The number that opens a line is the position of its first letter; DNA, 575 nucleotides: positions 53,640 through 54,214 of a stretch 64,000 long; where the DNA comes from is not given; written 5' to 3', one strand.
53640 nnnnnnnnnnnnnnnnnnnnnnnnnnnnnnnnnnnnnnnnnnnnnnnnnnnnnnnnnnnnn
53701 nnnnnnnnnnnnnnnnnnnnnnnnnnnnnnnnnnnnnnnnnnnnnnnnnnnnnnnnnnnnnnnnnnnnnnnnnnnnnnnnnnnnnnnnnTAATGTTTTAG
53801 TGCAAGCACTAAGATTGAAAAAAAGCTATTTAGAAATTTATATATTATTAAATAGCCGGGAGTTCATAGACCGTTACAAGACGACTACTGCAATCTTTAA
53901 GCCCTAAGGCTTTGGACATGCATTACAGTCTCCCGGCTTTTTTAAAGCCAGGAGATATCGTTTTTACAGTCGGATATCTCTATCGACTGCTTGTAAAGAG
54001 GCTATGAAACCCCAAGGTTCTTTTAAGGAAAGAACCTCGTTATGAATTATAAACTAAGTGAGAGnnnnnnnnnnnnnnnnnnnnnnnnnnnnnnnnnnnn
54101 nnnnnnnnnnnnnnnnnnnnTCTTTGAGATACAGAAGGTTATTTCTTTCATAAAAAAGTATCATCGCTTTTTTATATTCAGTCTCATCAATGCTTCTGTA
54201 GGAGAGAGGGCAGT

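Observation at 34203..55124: ~21-kb defence island delimited by DUF4143 ATPase paralogs (left) and a degenerate Fic gene (right)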

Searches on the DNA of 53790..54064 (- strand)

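Call 91: search_dna_similar(query=window:53790-54064:-, collection=plasmids, mode=distant, max_evalue=0.01)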
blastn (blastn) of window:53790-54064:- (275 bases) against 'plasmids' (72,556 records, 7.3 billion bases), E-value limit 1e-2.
No match.

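Call 92: search_dna_similar(query=window:53790-54064:-, collection=phages, mode=distant, max_evalue=0.01)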
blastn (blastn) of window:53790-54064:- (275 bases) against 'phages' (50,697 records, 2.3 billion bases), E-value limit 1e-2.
No match.
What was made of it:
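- Tried and rejected: blastn 'distant' of the RNA against the plasmid and phage collections gave no match (calls 91, 92).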
